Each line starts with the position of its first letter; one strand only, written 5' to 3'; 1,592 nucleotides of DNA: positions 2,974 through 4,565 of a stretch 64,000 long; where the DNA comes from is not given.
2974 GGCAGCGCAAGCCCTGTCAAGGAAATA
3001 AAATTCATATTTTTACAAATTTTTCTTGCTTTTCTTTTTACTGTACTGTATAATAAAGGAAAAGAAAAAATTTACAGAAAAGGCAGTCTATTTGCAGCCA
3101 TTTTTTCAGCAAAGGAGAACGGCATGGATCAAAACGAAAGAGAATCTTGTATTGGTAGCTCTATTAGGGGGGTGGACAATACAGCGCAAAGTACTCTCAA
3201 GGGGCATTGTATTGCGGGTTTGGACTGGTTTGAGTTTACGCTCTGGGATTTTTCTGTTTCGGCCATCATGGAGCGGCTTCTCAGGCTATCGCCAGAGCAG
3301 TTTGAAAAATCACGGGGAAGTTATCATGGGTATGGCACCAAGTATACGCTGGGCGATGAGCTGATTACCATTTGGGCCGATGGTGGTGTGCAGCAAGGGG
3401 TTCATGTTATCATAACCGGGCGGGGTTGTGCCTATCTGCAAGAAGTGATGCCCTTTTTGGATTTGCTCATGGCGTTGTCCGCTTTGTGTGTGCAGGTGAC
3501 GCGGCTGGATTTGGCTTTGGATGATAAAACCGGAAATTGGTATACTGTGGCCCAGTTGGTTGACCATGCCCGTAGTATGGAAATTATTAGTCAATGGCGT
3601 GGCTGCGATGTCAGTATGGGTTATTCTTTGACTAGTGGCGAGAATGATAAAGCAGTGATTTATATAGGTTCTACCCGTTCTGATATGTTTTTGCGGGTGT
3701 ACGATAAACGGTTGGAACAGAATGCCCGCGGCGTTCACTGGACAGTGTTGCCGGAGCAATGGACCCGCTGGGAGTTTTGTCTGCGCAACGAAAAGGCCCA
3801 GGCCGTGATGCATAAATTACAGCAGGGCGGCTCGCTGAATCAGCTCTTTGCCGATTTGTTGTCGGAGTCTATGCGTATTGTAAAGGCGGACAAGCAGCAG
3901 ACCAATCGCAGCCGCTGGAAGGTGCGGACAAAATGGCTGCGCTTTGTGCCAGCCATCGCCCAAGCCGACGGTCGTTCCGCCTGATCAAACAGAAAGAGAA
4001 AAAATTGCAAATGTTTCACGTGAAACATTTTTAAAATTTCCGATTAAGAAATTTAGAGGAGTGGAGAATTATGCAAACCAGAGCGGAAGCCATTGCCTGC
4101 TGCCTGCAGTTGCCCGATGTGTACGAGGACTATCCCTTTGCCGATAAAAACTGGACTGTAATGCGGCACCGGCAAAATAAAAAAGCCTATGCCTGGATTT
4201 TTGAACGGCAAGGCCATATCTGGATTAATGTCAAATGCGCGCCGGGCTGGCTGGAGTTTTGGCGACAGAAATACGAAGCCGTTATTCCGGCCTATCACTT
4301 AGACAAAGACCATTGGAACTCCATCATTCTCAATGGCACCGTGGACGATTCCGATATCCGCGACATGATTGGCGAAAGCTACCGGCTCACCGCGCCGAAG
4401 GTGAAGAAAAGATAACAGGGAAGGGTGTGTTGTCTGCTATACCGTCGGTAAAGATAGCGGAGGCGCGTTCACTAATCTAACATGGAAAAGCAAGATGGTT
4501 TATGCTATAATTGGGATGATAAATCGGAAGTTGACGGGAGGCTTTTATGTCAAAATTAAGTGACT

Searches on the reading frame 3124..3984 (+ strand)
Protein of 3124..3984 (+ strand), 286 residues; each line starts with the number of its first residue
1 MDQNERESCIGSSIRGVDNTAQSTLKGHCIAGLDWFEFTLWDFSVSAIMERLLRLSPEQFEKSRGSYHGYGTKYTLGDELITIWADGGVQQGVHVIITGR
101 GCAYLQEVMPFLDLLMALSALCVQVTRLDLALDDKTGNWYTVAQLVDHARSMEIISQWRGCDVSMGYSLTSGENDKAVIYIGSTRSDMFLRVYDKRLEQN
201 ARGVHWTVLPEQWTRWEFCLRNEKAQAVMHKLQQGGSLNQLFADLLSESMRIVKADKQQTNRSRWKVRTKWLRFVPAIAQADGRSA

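Call 5: search_protein_families(library=pfam, proteins=[window:3124-3984:+], max_evalue=0.01)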
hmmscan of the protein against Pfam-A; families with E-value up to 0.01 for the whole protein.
window:3124-3984:+ (286 aa): 2 families
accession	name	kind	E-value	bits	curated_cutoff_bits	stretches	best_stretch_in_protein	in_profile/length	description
PF02486.25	Rep_trans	-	5.7e-31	108.1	29.6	1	124-276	2-151/201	Replication initiation factor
PF18106.7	Rol_Rep_N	-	3.1e-07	30.9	23.7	1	33-108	4-77/91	Rolling Circle replication initiation protein N-terminal domain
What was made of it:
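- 3124..3984 (+): Rep_trans (MobT-like) gene, 286 aa. It is about 90 aa shorter at the C-terminus than distant homologues, and the presumed catalytic Tyr193 (LRVYDK) is retained. Pfam Rep_trans 5.7e-31 plus Rol_Rep_N (call 5).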

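Call 12: find_encoding_contigs(protein=window:3124-3984:+, flank=10000, max_places=10)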
Protein window:3124-3984:+ (286 aa): 5 contigs read that carry it; 3 places shown.
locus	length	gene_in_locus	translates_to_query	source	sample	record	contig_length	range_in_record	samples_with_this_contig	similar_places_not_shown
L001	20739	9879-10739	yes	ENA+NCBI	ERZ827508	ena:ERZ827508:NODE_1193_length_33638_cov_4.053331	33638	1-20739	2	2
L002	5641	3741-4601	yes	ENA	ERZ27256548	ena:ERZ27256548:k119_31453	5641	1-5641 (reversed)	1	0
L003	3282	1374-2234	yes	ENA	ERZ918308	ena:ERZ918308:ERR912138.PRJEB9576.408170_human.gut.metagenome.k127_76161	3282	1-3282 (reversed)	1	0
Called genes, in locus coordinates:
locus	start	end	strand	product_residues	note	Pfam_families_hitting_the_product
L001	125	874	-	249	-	-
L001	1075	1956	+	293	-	-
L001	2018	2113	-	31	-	-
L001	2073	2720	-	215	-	-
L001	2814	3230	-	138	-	PF08963:DUF1878 (weak)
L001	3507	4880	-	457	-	PF00209:SNF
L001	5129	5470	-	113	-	PF05016:ParE_toxin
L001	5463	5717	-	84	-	PF02604:PhdYeFM_antitox (weak)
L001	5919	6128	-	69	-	-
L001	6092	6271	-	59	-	-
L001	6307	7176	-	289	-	PF02810:SEC-C, PF00557:Peptidase_M24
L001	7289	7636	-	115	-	PF01638:HxlR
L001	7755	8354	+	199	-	PF02525:Flavodoxin_2, PF03358:FMN_red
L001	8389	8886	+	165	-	PF01613:Flavin_Reduct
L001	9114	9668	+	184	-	PF18475:PIN7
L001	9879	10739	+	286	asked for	PF18106:Rol_Rep_N (weak), PF02486:Rep_trans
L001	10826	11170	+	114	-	PF04237:YjbR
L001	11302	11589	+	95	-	-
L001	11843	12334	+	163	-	PF22481:DUF6985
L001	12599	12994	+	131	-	PF10604:Polyketide_cyc2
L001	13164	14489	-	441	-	PF05525:Branch_AA_trans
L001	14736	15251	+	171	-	PF07833:Cu_amine_oxidN1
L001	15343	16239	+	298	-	PF13536:EmrE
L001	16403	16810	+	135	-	-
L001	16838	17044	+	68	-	-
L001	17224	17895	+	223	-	PF00072:Response_reg, PF00486:Trans_reg_C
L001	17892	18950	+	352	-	PF00672:HAMP (weak), PF00512:HisKA, PF02518:HATPase_c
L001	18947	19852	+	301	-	-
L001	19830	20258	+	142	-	-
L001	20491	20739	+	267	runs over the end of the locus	PF00376:MerR, PF13411:MerR_1, PF09278:MerR-DNA-bind (weak), PF09403:FadA (faint), PF06445:GyrI-like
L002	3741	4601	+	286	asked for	PF18106:Rol_Rep_N (weak), PF02486:Rep_trans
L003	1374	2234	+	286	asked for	PF18106:Rol_Rep_N (weak), PF02486:Rep_trans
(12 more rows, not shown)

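Call 14: find_related_loci(query=window:3124-3984:+, collection=genome_contigs, flank=10000)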
Query window:3124-3984:+ (286 aa) in genome_contigs; peptide patterns used: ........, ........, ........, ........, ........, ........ (x = any residue, [..] = any of these).
34 stretches matched a pattern; 1 encode a relative of the query (tblastn E <= 1e-3); 1 distinct loci.
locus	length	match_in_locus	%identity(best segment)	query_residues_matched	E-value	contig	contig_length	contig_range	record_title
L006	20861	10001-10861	94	1-286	0e+0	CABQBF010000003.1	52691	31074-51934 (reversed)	MAG TPA_asm: uncultured Peptococcaceae bacterium isolate MGYG-HGUT-00413 genome assembly, contig: GUT_GENOME009437_3, wh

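Call 33: search_protein_families(library=ncbifam, proteins=[window:3124-3984:+, L006:11433-11888:+, L006:11955-12254:+, L006:12335-13201:+], max_evalue=0.1)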
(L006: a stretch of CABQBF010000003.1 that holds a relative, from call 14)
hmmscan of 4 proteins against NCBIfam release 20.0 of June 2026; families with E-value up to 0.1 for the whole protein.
window:3124-3984:+ (286 aa): 1 family
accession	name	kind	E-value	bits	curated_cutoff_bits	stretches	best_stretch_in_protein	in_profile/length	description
NF041493.1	MobT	equivalog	5.6e-23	81.4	600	1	43-275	71-307/383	MobT family relaxase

L006:11433-11888:+ (151 aa): 1 family
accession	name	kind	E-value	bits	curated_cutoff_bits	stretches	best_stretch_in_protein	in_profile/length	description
NF003443.0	PRK04980.1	equivalog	0.049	13.9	93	1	100-149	49-100/104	N(4)-acetylcytidine aminohydrolase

L006:11955-12254:+ (99 aa): 1 family
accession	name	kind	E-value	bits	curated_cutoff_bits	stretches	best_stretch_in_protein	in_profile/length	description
NF006843.0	PRK09357.2-4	equivalog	0.02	13.8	786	1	16-73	299-356/431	dihydroorotase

L006:12335-13201:+ (288 aa): 7 families
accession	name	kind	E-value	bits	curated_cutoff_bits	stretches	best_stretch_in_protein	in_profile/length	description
NF041193.1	lipo_SP0191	subfamily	0.00067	19.7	75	1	1-54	1-50/190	SP0191 family lipoprotein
NF047408.1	SA0632_fam_LP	equivalog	0.00077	19.1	70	1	1-22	1-22/68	SA0632 family lipoprotein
NF041120.1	RqcH_arch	equivalog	0.006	15.4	400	1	155-260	269-380/645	ribosome rescue protein RqcH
NF047847.2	SS_mature_LptM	equivalog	0.0068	16.5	27.7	1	1-19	1-21/31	LPS translocon maturation chaperone LptM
NF041428.1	TrsH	subfamily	0.014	15.5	150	0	1-45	1-44/149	TrsH/TraH family protein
TIGR02747.1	TraV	equivalog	0.072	13.8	44.75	0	4-55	5-56/145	type IV conjugative transfer system lipoprotein TraV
NF058576.1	EntV_fam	equivalog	0.084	12.9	130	0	174-235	32-91/162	EntV family bacteriocin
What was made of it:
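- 3124..3984 (+): Weak NCBIfam MobT hit (call 33).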

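Call 34: search_protein_families(library=pfam, proteins=[L006:11433-11888:+, L006:11955-12254:+, L006:12335-13201:+], max_evalue=0.1)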
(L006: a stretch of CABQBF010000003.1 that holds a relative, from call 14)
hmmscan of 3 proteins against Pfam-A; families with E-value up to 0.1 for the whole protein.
L006:11433-11888:+ (151 aa): 0 families

L006:11955-12254:+ (99 aa): 2 families
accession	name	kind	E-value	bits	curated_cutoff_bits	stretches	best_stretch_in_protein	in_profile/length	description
PF10856.13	DUF2678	-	0.016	15.6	27.8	1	20-78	17-74/118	Protein of unknown function (DUF2678)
PF11902.13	DUF3422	-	0.046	13.3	25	1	28-86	350-412/418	Protein of unknown function (DUF3422)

L006:12335-13201:+ (288 aa): 2 families
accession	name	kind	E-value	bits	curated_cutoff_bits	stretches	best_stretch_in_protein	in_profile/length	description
PF07007.17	LprI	-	1.1e-17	64.7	22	1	191-281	5-106/106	Lysozyme inhibitor LprI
PF08717.15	CoV_NSP8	-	0.063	13.6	27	0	155-198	25-70/197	Coronavirus replicase NSP8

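Call 43: find_homologous_proteins(query=window:3124-3984:+, max_evalue=1e-10)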
Query window:3124-3984:+ (286 aa): 26 proteins with E <= 1e-10 among 673 candidates.
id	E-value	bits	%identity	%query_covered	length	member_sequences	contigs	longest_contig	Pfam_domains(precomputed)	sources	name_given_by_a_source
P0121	4.3e-177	605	94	100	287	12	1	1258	PF02486.26,PF18106.8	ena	-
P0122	4.2e-171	586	90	100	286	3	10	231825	PF02486.26,PF18106.8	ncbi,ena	-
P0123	2.2e-170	583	90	100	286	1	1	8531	PF02486.26,PF18106.8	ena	-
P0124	2.5e-163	560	87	100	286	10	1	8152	PF02486.26,PF18106.8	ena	-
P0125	1.4e-144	499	79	100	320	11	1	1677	PF02486.26,PF18106.8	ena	-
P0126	3.9e-129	448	71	98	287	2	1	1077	PF02486.26,PF18106.8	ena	-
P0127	4.9e-55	205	42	86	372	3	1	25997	PF02486.26,PF18106.8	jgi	-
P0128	3.7e-52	195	38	92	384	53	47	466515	PF02486.26,PF18106.8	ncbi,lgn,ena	-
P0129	8.0e-52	194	41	86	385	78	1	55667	PF02486.26,PF18106.8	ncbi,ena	-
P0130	3.3e-33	133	33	87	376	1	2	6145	PF02486.26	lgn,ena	-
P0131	2.4e-32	130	31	87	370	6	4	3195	PF02486.26,PF18106.8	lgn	-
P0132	1.1e-27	115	31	91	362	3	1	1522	PF02486.26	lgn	-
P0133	7.2e-25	106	29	89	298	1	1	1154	PF02486.26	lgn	-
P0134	2.6e-24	104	29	89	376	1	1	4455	PF02486.26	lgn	-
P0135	4.1e-24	103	30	89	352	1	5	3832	PF02486.26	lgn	-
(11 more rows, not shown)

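Call 44: find_encoding_contigs(protein=P0124, flank=8000, max_places=5)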
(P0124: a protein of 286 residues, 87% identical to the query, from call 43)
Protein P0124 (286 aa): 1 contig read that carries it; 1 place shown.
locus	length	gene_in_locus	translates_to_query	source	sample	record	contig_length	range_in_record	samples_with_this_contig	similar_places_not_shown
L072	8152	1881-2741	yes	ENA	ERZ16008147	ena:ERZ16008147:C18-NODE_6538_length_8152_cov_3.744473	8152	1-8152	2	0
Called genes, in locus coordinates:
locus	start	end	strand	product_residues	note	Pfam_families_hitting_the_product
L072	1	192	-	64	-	?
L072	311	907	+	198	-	PF02525:Flavodoxin_2, PF03358:FMN_red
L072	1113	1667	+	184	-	PF18475:PIN7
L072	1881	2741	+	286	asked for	PF18106:Rol_Rep_N (weak), PF02486:Rep_trans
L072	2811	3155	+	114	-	PF04237:YjbR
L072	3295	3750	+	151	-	-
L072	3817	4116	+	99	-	-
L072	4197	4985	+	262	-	-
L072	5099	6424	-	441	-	PF05525:Branch_AA_trans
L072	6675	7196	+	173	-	PF07833:Cu_amine_oxidN1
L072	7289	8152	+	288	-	?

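Call 52: find_encoding_contigs(protein=P0128, flank=9000, max_places=3)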
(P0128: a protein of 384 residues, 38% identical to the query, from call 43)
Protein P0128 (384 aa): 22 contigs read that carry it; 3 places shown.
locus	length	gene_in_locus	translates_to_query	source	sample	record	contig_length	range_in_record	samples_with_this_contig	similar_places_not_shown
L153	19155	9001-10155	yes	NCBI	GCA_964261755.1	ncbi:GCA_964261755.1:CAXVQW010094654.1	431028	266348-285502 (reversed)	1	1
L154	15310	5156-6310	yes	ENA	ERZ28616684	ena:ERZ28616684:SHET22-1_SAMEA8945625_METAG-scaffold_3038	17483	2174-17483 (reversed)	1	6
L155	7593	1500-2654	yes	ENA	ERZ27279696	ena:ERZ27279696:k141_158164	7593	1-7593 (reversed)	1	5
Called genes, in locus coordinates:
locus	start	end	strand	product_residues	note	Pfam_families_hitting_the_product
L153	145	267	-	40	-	PF16935:Hol_Tox (weak)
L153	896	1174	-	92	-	-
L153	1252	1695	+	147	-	PF00583:Acetyltransf_1, PF13673:Acetyltransf_10, PF13508:Acetyltransf_7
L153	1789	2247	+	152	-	PF00583:Acetyltransf_1, PF13527:Acetyltransf_9 (weak), PF13673:Acetyltransf_10, PF13508:Acetyltransf_7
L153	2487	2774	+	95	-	PF01527:HTH_Tnp_1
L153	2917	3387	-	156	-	PF04073:tRNA_edit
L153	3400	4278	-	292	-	PF00753:Lactamase_B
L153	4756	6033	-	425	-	PF01548:DEDD_Tnp_IS110, PF02371:Transposase_20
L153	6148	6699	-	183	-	PF13560:HTH_31, PF01381:HTH_3, PF12844:HTH_19 (weak), PF07883:Cupin_2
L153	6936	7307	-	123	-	PF14198:TnpV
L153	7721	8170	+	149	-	-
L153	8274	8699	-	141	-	PF09719:C_GCAxxG_C_C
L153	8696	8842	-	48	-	-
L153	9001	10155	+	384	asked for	PF18106:Rol_Rep_N, PF02486:Rep_trans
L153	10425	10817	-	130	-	PF01243:PNPOx_N, PF16242:Pyrid_ox_like (weak)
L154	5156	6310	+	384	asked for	PF18106:Rol_Rep_N, PF02486:Rep_trans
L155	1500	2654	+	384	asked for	PF18106:Rol_Rep_N, PF02486:Rep_trans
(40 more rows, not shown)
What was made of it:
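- Tried and rejected: A solitary gene among IS110/TnpV genes, which was uninformative (call 52).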

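Call 78: search_solved_structures(query=window:3124-3984:+, max_evalue=1, show_alignments=2)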
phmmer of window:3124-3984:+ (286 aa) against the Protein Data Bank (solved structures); distinct sequences matched with E-value up to 1: 3.
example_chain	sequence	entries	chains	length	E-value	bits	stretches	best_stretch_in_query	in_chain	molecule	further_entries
4cij_A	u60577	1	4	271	1.1e-16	64.2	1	52-276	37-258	GST REP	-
1k0f_A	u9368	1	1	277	0.32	13.5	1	35-72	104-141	Periplasmic zinc-binding protein troA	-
1toa_A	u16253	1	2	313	0.4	13.2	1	35-72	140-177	PROTEIN (PERIPLASMIC BINDING PROTEIN TROA)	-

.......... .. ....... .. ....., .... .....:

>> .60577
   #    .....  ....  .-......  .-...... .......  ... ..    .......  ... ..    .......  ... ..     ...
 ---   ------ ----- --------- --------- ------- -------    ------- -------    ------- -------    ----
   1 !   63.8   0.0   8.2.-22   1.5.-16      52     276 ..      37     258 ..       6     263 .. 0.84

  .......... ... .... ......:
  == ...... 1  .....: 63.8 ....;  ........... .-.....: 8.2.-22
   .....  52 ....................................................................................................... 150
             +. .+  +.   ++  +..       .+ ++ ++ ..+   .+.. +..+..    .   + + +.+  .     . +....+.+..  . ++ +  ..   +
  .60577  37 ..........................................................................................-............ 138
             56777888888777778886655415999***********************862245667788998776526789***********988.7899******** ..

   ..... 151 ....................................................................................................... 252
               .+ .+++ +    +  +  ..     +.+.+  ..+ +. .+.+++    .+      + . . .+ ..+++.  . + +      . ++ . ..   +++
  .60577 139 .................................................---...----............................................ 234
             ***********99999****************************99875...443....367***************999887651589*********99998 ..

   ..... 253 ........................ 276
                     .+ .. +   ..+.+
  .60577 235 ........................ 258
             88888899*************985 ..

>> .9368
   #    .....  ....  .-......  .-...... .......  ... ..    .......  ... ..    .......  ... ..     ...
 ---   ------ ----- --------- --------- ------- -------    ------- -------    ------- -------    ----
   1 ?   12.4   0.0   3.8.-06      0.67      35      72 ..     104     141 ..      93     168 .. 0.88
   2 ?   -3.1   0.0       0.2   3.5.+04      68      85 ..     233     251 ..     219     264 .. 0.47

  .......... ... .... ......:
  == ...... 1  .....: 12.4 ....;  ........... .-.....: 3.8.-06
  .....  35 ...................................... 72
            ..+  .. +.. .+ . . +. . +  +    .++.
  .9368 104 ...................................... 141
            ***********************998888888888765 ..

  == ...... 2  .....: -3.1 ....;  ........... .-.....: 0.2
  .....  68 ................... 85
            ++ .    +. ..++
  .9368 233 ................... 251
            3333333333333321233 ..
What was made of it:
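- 3124..3984 (+): Aligns to PDB 4cij Rep over the whole crystallised chain, including the ...rfYek... stretch (call 78).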

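Call 103: search_protein_families(library=padloc, proteins=[window:3124-3984:+, L006:11433-11888:+, L006:11955-12254:+, L006:12335-13201:+], max_evalue=0.01)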
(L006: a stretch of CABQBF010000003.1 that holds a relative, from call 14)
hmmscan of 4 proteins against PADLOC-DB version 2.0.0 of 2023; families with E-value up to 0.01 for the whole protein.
window:3124-3984:+ (286 aa): 0 families

L006:11433-11888:+ (151 aa): 0 families

L006:11955-12254:+ (99 aa): 0 families

L006:12335-13201:+ (288 aa): 0 families

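Call 104: search_protein_families(library=phrogs, proteins=[window:3124-3984:+, L006:11433-11888:+, L006:11955-12254:+, L006:12335-13201:+], max_evalue=0.001)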
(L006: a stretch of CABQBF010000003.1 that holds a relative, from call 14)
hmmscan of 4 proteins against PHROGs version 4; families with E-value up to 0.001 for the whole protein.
window:3124-3984:+ (286 aa): 1 family
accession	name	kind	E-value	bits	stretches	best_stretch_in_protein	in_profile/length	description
phrog_453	-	DNA, RNA and nucleotide metabolism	3.7e-22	80.3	1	47-224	144-326/447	replication initiation protein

L006:11433-11888:+ (151 aa): 0 families

L006:11955-12254:+ (99 aa): 0 families

L006:12335-13201:+ (288 aa): 0 families

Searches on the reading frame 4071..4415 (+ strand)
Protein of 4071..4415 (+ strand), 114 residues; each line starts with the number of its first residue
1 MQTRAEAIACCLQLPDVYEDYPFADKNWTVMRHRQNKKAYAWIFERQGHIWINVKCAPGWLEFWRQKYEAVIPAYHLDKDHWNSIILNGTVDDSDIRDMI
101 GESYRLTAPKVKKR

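Call 5: search_protein_families(library=pfam, proteins=[window:4071-4415:+], max_evalue=0.01)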
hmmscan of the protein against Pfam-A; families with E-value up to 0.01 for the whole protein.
window:4071-4415:+ (114 aa): 1 family
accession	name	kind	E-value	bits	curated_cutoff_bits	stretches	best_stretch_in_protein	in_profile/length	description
PF04237.18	YjbR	-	6.3e-27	94.5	30.1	1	12-106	1-88/88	YjbR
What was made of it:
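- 4071..4415 (+): yjbR (MmcQ/YjbR family). An ancestral chromosomal gene, not a cassette. Pfam YjbR 6.3e-27 (call 5).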

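Call 33: search_protein_families(library=ncbifam, proteins=[window:4071-4415:+], max_evalue=0.1)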
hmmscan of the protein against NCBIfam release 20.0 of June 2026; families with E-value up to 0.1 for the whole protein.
window:4071-4415:+ (114 aa): 1 family
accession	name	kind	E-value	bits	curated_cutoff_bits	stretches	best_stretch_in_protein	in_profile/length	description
NF007603.0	PRK10250.1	equivalog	1.9e-10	41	183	1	7-114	10-114/122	MmcQ/YjbR family DNA-binding protein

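Call 103: search_protein_families(library=padloc, proteins=[window:4071-4415:+], max_evalue=0.01)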
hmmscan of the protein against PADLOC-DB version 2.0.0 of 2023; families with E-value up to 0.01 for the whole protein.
window:4071-4415:+ (114 aa): 0 families

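Call 104: search_protein_families(library=phrogs, proteins=[window:4071-4415:+], max_evalue=0.001)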
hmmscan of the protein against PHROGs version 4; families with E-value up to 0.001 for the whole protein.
window:4071-4415:+ (114 aa): 0 families
